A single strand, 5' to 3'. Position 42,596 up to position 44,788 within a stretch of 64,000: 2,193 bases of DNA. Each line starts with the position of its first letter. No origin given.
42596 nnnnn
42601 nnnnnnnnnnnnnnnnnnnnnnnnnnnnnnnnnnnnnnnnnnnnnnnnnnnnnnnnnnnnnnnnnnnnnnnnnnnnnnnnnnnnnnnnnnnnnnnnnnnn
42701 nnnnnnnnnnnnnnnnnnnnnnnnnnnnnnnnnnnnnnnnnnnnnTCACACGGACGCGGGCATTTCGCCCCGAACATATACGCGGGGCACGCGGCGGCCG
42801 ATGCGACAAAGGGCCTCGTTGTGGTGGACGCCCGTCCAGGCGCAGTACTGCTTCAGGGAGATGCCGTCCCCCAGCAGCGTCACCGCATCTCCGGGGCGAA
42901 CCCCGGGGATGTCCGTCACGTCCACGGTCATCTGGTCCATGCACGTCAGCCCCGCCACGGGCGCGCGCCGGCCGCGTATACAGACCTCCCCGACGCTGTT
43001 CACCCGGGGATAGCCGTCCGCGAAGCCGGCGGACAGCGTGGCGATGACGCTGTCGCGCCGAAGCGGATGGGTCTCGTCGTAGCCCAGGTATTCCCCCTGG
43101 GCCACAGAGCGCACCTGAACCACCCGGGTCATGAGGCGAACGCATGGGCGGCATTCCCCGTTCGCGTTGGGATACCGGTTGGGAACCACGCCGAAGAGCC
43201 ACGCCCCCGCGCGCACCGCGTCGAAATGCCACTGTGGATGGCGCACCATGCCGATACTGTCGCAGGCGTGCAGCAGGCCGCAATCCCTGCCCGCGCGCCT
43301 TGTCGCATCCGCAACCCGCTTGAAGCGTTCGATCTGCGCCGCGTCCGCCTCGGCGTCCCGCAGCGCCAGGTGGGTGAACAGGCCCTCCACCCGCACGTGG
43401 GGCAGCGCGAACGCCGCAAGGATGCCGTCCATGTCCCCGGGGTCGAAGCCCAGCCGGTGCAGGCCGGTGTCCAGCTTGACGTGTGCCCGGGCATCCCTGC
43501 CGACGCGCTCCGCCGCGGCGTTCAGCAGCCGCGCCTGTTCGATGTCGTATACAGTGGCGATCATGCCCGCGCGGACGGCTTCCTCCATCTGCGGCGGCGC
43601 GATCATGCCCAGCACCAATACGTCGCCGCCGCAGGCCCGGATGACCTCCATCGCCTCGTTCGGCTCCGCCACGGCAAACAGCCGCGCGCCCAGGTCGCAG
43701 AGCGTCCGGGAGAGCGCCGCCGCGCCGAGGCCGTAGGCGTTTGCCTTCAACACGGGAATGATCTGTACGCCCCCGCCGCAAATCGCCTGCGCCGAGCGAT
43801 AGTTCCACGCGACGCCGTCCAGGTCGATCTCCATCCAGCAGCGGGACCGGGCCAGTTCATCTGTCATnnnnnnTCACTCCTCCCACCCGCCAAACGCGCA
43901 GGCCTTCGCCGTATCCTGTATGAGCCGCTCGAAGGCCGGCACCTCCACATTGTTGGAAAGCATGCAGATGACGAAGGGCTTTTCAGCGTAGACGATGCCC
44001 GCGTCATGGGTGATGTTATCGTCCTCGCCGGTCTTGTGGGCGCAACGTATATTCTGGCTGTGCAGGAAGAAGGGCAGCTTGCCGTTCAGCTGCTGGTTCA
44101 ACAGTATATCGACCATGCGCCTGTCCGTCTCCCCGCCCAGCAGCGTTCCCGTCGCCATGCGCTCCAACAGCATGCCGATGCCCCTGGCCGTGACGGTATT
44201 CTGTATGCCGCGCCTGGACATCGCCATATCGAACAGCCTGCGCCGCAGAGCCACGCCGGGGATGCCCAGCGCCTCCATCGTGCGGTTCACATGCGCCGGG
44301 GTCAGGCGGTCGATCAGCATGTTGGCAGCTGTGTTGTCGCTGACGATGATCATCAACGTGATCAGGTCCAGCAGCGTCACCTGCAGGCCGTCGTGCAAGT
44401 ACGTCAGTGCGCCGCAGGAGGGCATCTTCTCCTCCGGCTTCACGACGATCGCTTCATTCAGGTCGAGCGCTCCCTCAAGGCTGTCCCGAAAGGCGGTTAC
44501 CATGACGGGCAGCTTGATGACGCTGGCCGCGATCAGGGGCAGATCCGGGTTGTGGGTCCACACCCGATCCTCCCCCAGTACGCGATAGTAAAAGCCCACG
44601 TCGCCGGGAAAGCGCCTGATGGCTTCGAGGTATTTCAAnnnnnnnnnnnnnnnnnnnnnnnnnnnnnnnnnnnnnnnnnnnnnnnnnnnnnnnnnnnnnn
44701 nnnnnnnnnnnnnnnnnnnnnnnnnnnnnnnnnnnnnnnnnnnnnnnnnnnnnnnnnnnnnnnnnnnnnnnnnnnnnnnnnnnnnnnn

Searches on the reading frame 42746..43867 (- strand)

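Call 92: search_protein_families(library=pfam, max_evalue=1e-8, proteins=[window:42746-43867:-])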
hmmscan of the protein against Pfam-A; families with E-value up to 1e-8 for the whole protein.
window:42746-43867:- (373 aa): 2 families
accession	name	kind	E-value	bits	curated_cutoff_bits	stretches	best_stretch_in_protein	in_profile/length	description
PF01168.26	Ala_racemase_N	-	5.1e-53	180.5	24.1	1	14-229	1-220/220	Alanine racemase, N-terminal domain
PF00842.27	Ala_racemase_C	-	9.4e-37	125.9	25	1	243-364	2-127/127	Alanine racemase, C-terminal domain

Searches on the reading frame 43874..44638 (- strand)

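Call 92: search_protein_families(library=pfam, max_evalue=1e-8, proteins=[window:43874-44638:-])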
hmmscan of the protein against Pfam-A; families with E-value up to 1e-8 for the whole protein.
window:43874-44638:- (254 aa): 1 family
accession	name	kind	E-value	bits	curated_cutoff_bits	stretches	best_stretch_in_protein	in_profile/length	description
PF13354.11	Beta-lactamase2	-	2.2e-58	197.6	22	1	15-227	1-213/214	Beta-lactamase enzyme family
